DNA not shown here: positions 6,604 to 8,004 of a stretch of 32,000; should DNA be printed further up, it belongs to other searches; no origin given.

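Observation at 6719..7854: Candidate docking code: two beta-hairpin docking domains and two EGE[IL]-stop acidic tails, one on a stand-alone reductase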

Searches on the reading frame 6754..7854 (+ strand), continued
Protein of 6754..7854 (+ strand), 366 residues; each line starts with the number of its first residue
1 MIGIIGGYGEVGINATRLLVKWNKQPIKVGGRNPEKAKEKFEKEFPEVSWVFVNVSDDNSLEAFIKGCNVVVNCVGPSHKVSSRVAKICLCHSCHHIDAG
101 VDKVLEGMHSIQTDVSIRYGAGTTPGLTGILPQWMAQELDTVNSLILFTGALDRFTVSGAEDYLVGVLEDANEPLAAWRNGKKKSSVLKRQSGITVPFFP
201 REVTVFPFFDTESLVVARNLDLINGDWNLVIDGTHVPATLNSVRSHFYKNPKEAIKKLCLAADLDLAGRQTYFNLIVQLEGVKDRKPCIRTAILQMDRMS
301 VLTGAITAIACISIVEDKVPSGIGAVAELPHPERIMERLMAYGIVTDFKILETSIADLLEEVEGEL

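Call 54: find_encoding_contigs(protein=P0085, flank=10000, max_places=3)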
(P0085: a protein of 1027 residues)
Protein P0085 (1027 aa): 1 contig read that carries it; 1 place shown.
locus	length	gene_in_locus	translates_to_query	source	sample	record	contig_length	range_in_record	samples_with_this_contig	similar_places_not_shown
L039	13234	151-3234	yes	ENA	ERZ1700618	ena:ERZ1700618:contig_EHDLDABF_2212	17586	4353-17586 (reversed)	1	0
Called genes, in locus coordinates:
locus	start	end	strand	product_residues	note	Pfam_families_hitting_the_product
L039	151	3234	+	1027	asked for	PF08241:Methyltransf_11, PF08242:Methyltransf_12, PF13489:Methyltransf_23, PF13649:Methyltransf_25 (weak), PF13847:Methyltransf_31 (faint), PF00550:PP-binding, PF00975:Thioesterase (weak), PF13460:NAD_binding_10 (weak)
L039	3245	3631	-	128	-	PF04237:YjbR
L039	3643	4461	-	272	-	PF04072:LCM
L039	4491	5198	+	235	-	PF17837:4PPT_N, PF01648:ACPS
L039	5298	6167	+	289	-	PF00975:Thioesterase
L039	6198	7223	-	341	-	PF13683:rve_3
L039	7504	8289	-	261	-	-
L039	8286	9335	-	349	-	PF09952:AbiEi_2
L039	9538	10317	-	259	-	-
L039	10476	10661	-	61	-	-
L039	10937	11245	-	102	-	PF06114:Peptidase_M78 (weak)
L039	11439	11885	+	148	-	PF00872:Transposase_mut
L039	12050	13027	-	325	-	PF00903:Glyoxalase, PF12681:Glyoxalase_2 (faint), PF13669:Glyoxalase_4 (weak), PF18029:Glyoxalase_6 (faint), PF00903:Glyoxalase, PF13669:Glyoxalase_4 (weak)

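Call 55: find_encoding_contigs(protein=P0002, flank=10000, max_places=2)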
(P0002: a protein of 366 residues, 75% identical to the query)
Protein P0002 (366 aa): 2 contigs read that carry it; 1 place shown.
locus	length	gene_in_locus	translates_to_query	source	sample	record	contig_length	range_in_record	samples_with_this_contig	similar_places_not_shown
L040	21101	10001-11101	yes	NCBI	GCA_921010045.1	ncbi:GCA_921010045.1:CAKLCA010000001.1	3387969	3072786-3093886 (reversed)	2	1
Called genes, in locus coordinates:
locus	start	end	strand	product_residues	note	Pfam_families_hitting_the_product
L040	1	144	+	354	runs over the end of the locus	PF04007:DUF354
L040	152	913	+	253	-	-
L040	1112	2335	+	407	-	PF02397:Bac_transf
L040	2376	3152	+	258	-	PF02563:Poly_export, PF10531:SLBB (weak), PF22461:SLBB_2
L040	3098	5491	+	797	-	PF02706:Wzz (weak), PF13807:GNVR, PF10609:ParA, PF13614:AAA_31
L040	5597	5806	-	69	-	-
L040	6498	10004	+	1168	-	PF00501:AMP-binding, PF08242:Methyltransf_12 (weak), PF00550:PP-binding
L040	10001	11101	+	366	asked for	PF03435:Sacchrp_dh_NADP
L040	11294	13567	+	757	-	PF01408:GFO_IDH_MocA, PF21390:Irp3-like_C, PF10294:Methyltransf_16 (weak), PF01209:Ubie_methyltran (weak), PF13489:Methyltransf_23, PF08241:Methyltransf_11 (weak), PF08242:Methyltransf_12, PF13847:Methyltransf_31, +2 more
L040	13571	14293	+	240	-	PF13468:Glyoxalase_3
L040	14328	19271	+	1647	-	PF18563:TubC_N, PF00668:Condensation, PF13193:AMP-binding_C (faint), PF00501:AMP-binding, PF00550:PP-binding (faint), PF00975:Thioesterase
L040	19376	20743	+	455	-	PF01554:MatE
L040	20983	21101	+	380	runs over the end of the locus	PF01053:Cys_Met_Meta_PP, PF00155:Aminotran_1_2 (weak), PF06838:Met_gamma_lyase (weak), PF00266:Aminotran_5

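Call 57: find_homologous_proteins(query=L031:9842-10915:+, max_evalue=1e-10)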
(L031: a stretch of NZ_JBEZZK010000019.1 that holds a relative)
Query L031:9842-10915:+ (357 aa): 389 proteins with E <= 1e-10 among 8000 candidates; the best 120 are listed.
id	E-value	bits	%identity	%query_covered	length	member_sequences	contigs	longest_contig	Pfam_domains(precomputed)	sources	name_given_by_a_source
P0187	9.1e-216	734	97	100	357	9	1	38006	PF03435.25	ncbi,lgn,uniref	ncbi:saccharopine dehydrogenase NADP-binding domain-containing protein [Streptosporangium sp. H16]|u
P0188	1.1e-203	694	92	96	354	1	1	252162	PF03435.25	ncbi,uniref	ncbi:saccharopine dehydrogenase NADP-binding domain-containing protein [Streptosporangium sp. NPDC00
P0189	2.4e-192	656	87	93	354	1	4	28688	PF03435.25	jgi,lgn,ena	-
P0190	9.9e-167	572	78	96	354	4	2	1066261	PF03435.25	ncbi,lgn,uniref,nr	ncbi:saccharopine dehydrogenase NADP-binding domain-containing protein [Nonomuraea soli]|uniref:Sacc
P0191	7.9e-158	543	76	100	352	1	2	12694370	PF03435.25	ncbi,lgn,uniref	ncbi:saccharopine dehydrogenase NADP-binding domain-containing protein [Nonomuraea sp. NBC_00507]|un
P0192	5.1e-155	534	75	100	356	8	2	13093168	PF03435.25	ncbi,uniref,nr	ncbi:saccharopine dehydrogenase NADP-binding domain-containing protein [Nonomuraea angiospora]|unire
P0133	1.0e-154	533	75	100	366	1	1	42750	PF03435.25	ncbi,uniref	ncbi:saccharopine dehydrogenase NADP-binding domain-containing protein [Nonomuraea angiospora]|unire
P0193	4.5e-153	527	74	96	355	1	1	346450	PF03435.25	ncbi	ncbi:saccharopine dehydrogenase NADP-binding domain-containing protein [Nonomuraea sp. NPDC003707]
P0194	8.3e-153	526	75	100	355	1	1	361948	PF03435.25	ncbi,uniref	ncbi:saccharopine dehydrogenase NADP-binding domain-containing protein [Nonomuraea sp. NPDC052116]|u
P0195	1.6e-152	526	75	100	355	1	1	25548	PF03435.25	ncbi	ncbi:saccharopine dehydrogenase NADP-binding domain-containing protein [Nonomuraea sp. NPDC003201]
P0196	2.5e-152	525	75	100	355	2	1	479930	PF03435.25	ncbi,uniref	ncbi:saccharopine dehydrogenase NADP-binding domain-containing protein [Nonomuraea sp. NPDC003709]|u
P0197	4.9e-152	524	75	100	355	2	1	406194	PF03435.25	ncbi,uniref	ncbi:saccharopine dehydrogenase NADP-binding domain-containing protein [Nonomuraea angiospora]|unire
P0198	7.0e-152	523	74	100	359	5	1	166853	PF03435.25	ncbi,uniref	ncbi:saccharopine dehydrogenase NADP-binding domain-containing protein [Nonomuraea sp. KM88]|uniref:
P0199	1.1e-151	523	74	100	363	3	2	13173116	PF03435.25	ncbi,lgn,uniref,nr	ncbi:saccharopine dehydrogenase NADP-binding domain-containing protein [Nonomuraea jabiensis]|uniref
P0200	8.9e-149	513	72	100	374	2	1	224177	PF03435.25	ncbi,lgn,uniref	ncbi:saccharopine dehydrogenase NADP-binding domain-containing protein [Nonomuraea jabiensis]|uniref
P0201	1.3e-145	503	71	100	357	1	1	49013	PF03435.25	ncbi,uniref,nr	ncbi:hypothetical protein E1295_22960 [Nonomuraea mesophila]|uniref:Saccharopine dehydrogenase NADP 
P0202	1.4e-143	496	71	96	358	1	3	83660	PF03435.25,PF01370.28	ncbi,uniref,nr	ncbi:hypothetical protein Sme01_68300 [Sphaerisporangium melleum]|uniref:Saccharopine dehydrogenase 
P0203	3.0e-143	495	70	100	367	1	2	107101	PF03435.25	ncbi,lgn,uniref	ncbi:saccharopine dehydrogenase NADP-binding domain-containing protein [Nonomuraea sp. NPDC049480]|u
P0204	3.1e-142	492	69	100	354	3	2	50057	PF03435.25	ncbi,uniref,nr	ncbi:hypothetical protein FE391_16595 [Nonomuraea sp. KC401]|uniref:saccharopine dehydrogenase NADP-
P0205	7.5e-142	490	65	100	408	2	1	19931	PF03435.25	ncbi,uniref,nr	ncbi:saccharopine dehydrogenase NADP-binding domain-containing protein [Nonomuraea deserti]|uniref:s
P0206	9.2e-140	484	64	100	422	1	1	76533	PF03435.25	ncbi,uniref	ncbi:saccharopine dehydrogenase NADP-binding domain-containing protein [Nonomuraea sp. JJY05]|uniref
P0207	1.0e-139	483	69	100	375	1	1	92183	PF03435.25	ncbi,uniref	ncbi:saccharopine dehydrogenase NADP-binding domain-containing protein [Nonomuraea sp. 3N208]|uniref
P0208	6.4e-96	339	57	100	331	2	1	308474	PF03435.25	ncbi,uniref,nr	ncbi:saccharopine dehydrogenase [Nonomuraea typhae]|uniref:saccharopine dehydrogenase n=1 Tax=Nonomu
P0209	2.3e-91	324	57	100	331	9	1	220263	PF03435.25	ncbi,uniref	ncbi:saccharopine dehydrogenase [Nonomuraea sp. NPDC059023]|uniref:saccharopine dehydrogenase n=1 Ta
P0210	1.6e-88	315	49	98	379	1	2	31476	PF03435.25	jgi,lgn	jgi:hypothetical protein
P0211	4.5e-87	310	48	100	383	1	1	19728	PF13460.13,PF03435.25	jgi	jgi:hypothetical protein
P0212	8.0e-85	303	49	96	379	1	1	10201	PF03435.25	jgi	jgi:hypothetical protein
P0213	5.5e-83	297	50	100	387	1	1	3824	PF03435.25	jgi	jgi:hypothetical protein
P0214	1.4e-82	296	50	100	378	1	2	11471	PF03435.25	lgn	-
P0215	7.2e-82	293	50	95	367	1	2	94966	PF03435.25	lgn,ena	-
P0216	4.2e-81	291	48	100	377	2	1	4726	PF03435.25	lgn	-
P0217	6.8e-81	290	47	94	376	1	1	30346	PF03435.25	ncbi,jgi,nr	ncbi:MAG TPA: saccharopine dehydrogenase NADP-binding domain-containing protein [Acidimicrobiales ba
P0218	1.9e-80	288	49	95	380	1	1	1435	PF03435.25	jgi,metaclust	metaclust:\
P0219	2.7e-80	288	51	100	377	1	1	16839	PF03435.25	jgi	jgi:hypothetical protein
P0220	4.3e-80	287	47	100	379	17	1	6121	PF03435.25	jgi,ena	-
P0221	8.7e-80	286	47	100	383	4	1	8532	PF13460.13,PF03435.25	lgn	-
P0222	1.1e-79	286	50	85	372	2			PF13460.13,PF03435.25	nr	nr:saccharopine dehydrogenase NADP-binding domain-containing protein [Dactylosporangium thailandense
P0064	1.9e-79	285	48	93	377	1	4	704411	PF03435.25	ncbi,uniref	ncbi:saccharopine dehydrogenase NADP-binding domain-containing protein [Amycolatopsis sp. NPDC059027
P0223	4.5e-79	284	47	100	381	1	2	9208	PF13460.13,PF03435.25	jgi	jgi:hypothetical protein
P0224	4.5e-79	284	49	100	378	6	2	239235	PF03435.25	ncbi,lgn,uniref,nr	ncbi:epimerase [Streptomyces capoamus]|uniref:Epimerase n=1 Tax=Streptomyces capoamus TaxID=68183 Re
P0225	4.6e-79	284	49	95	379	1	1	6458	PF03435.25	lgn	-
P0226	1.3e-78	282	48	100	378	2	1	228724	PF03435.25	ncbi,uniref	ncbi:saccharopine dehydrogenase NADP-binding domain-containing protein [Streptomyces sp. NPDC050564]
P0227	3.4e-78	281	50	92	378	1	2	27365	PF13460.13,PF03435.25,PF01370.28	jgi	jgi:hypothetical protein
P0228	9.6e-78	280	47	100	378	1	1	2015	PF03435.25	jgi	jgi:hypothetical protein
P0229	1.2e-77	279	50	85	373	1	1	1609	PF03435.25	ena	-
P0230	1.5e-77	279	48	94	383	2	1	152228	PF03435.25,PF01370.28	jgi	jgi:Saccharopine dehydrogenase NADP binding domain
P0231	5.1e-77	277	47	95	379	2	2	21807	PF03435.25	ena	-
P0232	2.1e-76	275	47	100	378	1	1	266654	PF03435.25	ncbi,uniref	ncbi:saccharopine dehydrogenase NADP-binding domain-containing protein [Streptomyces sp. NPDC047022]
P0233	3.5e-76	274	48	100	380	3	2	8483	PF03435.25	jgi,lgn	jgi:hypothetical protein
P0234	2.0e-75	272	50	89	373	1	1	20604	PF03435.25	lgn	-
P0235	2.5e-75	272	49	99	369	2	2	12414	PF03435.25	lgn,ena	-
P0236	5.5e-75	271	47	100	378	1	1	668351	PF03435.25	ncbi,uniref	ncbi:saccharopine dehydrogenase NADP-binding domain-containing protein [Streptomyces sp. NPDC048514]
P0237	1.0e-74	270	47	92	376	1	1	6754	PF03435.25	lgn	-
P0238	1.1e-74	270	50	92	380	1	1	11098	PF03435.25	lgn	-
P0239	1.3e-74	269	47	92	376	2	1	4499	PF03435.25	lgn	-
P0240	1.4e-74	269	46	93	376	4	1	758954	PF03435.25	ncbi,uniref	ncbi:saccharopine dehydrogenase NADP-binding domain-containing protein [Streptomyces sp. NPDC018947]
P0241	2.3e-74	269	45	93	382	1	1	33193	PF03435.25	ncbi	-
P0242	3.4e-74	268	46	93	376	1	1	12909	PF03435.25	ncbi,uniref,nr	ncbi:saccharopine dehydrogenase NADP-binding domain-containing protein [Streptomyces sp. YIM 98790]|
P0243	1.7e-73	266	47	100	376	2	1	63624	PF03435.25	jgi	jgi:hypothetical protein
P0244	3.4e-73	265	43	100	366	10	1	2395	PF13460.13,PF03435.25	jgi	jgi:hypothetical protein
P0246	2.0e-72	262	46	93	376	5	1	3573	PF03435.25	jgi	jgi:hypothetical protein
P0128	3.7e-72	261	48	91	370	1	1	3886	PF03435.25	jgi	jgi:hypothetical protein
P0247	4.4e-72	261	47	100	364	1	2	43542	PF03435.25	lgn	-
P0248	4.8e-72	261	47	92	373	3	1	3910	PF03435.25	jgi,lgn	-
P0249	1.1e-71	260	47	95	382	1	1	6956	PF03435.25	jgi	jgi:Saccharopine dehydrogenase NADP binding domain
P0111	1.3e-71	259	43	94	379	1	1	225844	PF03435.25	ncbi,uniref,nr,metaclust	ncbi:saccharopine dehydrogenase NADP-binding domain-containing protein [Streptomyces oceani]|uniref:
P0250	1.5e-71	259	46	100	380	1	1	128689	PF13460.13,PF03435.25,PF01370.28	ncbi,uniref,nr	ncbi:saccharopine dehydrogenase NADP-binding domain-containing protein [Streptomyces triticirhizae]|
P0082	6.8e-71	257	46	100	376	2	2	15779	PF03435.25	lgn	-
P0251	9.0e-71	257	45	93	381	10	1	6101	PF03435.25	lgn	-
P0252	1.0e-70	256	46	100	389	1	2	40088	PF03435.25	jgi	jgi:hypothetical protein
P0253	1.2e-70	256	43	100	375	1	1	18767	PF03435.25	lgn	-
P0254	1.4e-70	256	46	100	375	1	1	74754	PF03435.25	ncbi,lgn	-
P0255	1.4e-70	256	47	92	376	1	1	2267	PF03435.25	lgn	-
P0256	2.0e-70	256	46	100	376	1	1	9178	PF03435.25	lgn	-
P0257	4.5e-70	254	50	85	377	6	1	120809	PF13460.13,PF03435.25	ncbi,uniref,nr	ncbi:saccharopine dehydrogenase NADP-binding domain-containing protein [Nocardiopsis sp. CT-R113]|un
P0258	1.3e-69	253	46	92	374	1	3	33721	PF03435.25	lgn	-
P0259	4.0e-69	251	45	94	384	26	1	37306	PF03435.25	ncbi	-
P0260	4.5e-69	251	44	93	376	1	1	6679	PF03435.25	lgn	-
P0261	5.9e-69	251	47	100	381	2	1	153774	PF13460.13,PF03435.25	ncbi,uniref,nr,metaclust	ncbi:saccharopine dehydrogenase NADP-binding domain-containing protein [Nocardiopsis valliformis]|un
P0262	7.1e-69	250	49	74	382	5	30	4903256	PF03435.25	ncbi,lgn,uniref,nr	ncbi:NAD-dependent dehydratase [Thermobifida alba]|uniref:NAD-dependent dehydratase n=1 Tax=Thermobi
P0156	9.0e-69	250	48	89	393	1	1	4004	PF13460.13,PF03435.25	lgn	-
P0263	1.7e-68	249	47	91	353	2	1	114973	PF03435.25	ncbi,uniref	ncbi:saccharopine dehydrogenase NADP-binding domain-containing protein [Saccharopolyspora shandongen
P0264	2.7e-68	249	44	93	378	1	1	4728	PF13460.13,PF03435.25,PF01370.28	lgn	-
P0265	2.7e-68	249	46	91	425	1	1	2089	PF13460.13,PF03435.25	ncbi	-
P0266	3.1e-68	248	45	92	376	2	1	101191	PF03435.25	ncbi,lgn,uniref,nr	ncbi:Saccharopine dehydrogenase NADP binding domain-containing protein [Actinopolyspora alba]|uniref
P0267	3.8e-68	248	45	95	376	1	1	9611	PF03435.25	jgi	jgi:hypothetical protein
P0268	4.0e-68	248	44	100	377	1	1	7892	PF08659.17,PF13460.13,PF03435.25,PF01370.28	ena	-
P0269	5.6e-68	247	47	95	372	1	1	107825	PF03435.25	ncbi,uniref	ncbi:saccharopine dehydrogenase NADP-binding domain-containing protein [Streptomyces celluloflavus]|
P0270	6.9e-68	247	45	95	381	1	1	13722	PF13460.13,PF03435.25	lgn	-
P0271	7.4e-68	247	45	100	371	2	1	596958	PF03435.25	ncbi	ncbi:saccharopine dehydrogenase NADP-binding domain-containing protein [Actinokineospora sp. 24-640]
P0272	7.6e-68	247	46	97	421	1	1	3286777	PF03435.25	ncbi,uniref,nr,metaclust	ncbi:Saccharopine dehydrogenase NADP binding domain-containing protein [Micromonospora inyonensis]|u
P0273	1.0e-67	247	47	94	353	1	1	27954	PF03435.25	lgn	-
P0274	1.2e-67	246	45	92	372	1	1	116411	PF13460.13,PF03435.25,PF01370.28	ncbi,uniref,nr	ncbi:saccharopine dehydrogenase NADP-binding domain-containing protein [Saccharopolyspora sp. K220]|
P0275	1.9e-67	246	47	93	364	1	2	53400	PF03435.25,PF01370.28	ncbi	ncbi:saccharopine dehydrogenase NADP-binding domain-containing protein [Streptomyces sp. NPDC055036]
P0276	2.0e-67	246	46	92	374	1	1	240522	PF13460.13,PF03435.25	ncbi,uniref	ncbi:saccharopine dehydrogenase NADP-binding domain-containing protein [Saccharopolyspora sp. 5N708]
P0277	2.8e-67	245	49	94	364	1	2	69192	PF03435.25,PF01370.28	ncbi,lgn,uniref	ncbi:saccharopine dehydrogenase NADP-binding domain-containing protein [Streptomyces sp. NPDC014623]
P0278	3.1e-67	245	48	95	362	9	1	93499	PF03435.25,PF01370.28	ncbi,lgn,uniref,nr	ncbi:saccharopine dehydrogenase NADP-binding domain-containing protein [Streptomyces rugosispiralis]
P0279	3.4e-67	245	48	92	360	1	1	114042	PF13460.13,PF03435.25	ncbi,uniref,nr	ncbi:saccharopine dehydrogenase NADP-binding domain-containing protein [Actinorugispora endophytica]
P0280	3.5e-67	245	47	91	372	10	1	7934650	PF13460.13,PF03435.25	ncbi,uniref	ncbi:saccharopine dehydrogenase NADP-binding domain-containing protein [Nocardia sp. N2S4-5]|uniref:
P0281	3.9e-67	245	46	94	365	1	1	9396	PF03435.25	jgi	jgi:hypothetical protein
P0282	5.5e-67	244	45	95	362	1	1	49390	PF03435.25,PF01370.28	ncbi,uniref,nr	ncbi:saccharopine dehydrogenase NADP-binding domain-containing protein [Streptomyces botrytidirepell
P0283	5.8e-67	244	44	100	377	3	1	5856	PF03435.25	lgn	-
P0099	1.1e-66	243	46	85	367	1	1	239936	PF03435.25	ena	-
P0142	1.2e-66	243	45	100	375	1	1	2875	PF13460.13,PF03435.25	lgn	-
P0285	1.5e-66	243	42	92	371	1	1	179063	PF13460.13,PF03435.25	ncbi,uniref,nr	ncbi:saccharopine dehydrogenase NADP-binding domain-containing protein [Phytoactinopolyspora halotol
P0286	2.2e-66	242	47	90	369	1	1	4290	PF13460.13,PF03435.25,PF01370.28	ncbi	-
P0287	2.5e-66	242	45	92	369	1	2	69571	PF03435.25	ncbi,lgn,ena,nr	ncbi:MAG: saccharopine dehydrogenase NADP-binding domain-containing protein [Proteobacteria bacteriu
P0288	2.9e-66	242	47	100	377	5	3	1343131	PF03435.25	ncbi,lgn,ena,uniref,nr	ncbi:saccharopine dehydrogenase NADP-binding domain-containing protein [Nocardiopsis composta]|unire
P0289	3.9e-66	241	45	93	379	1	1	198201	PF13460.13,PF03435.25,PF01370.28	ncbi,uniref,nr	ncbi:saccharopine dehydrogenase NADP-binding domain-containing protein [Qaidamihabitans albus]|unire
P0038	6.5e-66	241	40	100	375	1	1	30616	PF03435.25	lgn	-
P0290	6.7e-66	241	47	94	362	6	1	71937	PF03435.25,PF01370.28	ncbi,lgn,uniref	ncbi:saccharopine dehydrogenase NADP-binding domain-containing protein [Streptomyces sparsogenes]|un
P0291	8.0e-66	240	45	94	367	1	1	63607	PF08659.17,PF03435.25,PF01370.28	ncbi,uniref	ncbi:saccharopine dehydrogenase NADP-binding domain-containing protein [Micromonospora sp. CPCC 2060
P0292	9.7e-66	240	45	91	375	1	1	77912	PF13460.13,PF03435.25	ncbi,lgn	ncbi:saccharopine dehydrogenase NADP-binding domain-containing protein [Nocardia grenadensis]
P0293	1.2e-65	240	47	95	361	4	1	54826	PF08659.17,PF00106.32,PF03435.25,PF01370.28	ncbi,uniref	ncbi:saccharopine dehydrogenase NADP-binding domain-containing protein [Streptomyces sp. NPDC088252]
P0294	1.6e-65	239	46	92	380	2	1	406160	PF13460.13,PF03435.25,PF01370.28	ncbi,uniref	ncbi:saccharopine dehydrogenase NADP-binding domain-containing protein [Streptomyces sp. NPDC018972]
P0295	1.7e-65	239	40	97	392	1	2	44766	PF13460.13,PF03435.25,PF01370.28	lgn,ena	-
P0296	1.7e-65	239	44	92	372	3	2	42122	PF13460.13,PF03435.25,PF01370.28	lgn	-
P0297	2.2e-65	239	46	92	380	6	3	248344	PF13460.13,PF03435.25,PF01370.28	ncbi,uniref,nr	ncbi:saccharopine dehydrogenase NADP-binding domain-containing protein [Streptomyces sp. NPDC012403]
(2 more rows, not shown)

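Call 64: find_encoding_contigs(protein=P0184, flank=10000, max_places=1)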
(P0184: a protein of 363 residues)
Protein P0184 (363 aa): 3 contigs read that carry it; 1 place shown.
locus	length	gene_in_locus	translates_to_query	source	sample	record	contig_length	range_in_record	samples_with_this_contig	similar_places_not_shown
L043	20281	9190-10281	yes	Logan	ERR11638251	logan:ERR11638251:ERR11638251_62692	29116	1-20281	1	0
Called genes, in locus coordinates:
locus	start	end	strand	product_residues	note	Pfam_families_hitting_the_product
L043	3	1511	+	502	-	?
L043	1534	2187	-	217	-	PF19700:DUF6198, PF02588:YitT_membrane (weak)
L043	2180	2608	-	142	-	PF22381:Staph_reg_Sar_Rot (weak), PF12802:MarR_2 (weak), PF01047:MarR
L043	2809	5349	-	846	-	PF05547:Peptidase_M6 (weak), PF00404:Dockerin_1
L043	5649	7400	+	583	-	PF00664:ABC_membrane, PF02463:SMC_N (faint), PF00005:ABC_tran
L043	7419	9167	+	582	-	PF00664:ABC_membrane, PF02463:SMC_N, PF00005:ABC_tran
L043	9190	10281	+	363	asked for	PF03435:Sacchrp_dh_NADP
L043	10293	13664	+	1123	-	PF18563:TubC_N, PF00668:Condensation, PF00501:AMP-binding, PF13193:AMP-binding_C, PF00550:PP-binding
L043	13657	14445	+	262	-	PF00975:Thioesterase, PF12146:Hydrolase_4 (weak)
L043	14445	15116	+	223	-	PF22624:AASDHPPT_N, PF01648:ACPS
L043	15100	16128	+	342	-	PF00975:Thioesterase, PF00550:PP-binding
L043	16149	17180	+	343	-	PF00668:Condensation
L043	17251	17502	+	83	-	-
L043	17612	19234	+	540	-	PF00501:AMP-binding, PF13193:AMP-binding_C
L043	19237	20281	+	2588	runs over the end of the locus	PF00668:Condensation, PF00501:AMP-binding, PF13193:AMP-binding_C, PF00550:PP-binding, PF00668:Condensation, PF00501:AMP-binding, PF08242:Methyltransf_12, PF00550:PP-binding, +2 more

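Call 65: find_encoding_contigs(protein=P0145, flank=10000, max_places=1)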
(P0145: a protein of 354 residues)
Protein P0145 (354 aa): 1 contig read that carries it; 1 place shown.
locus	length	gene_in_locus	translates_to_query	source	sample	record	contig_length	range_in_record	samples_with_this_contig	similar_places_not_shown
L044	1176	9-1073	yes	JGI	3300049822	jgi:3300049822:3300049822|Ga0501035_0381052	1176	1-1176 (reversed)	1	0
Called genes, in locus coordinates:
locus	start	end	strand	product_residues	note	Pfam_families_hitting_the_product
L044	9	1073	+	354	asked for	PF01370:Epimerase (weak), PF03435:Sacchrp_dh_NADP (weak)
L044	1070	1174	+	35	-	?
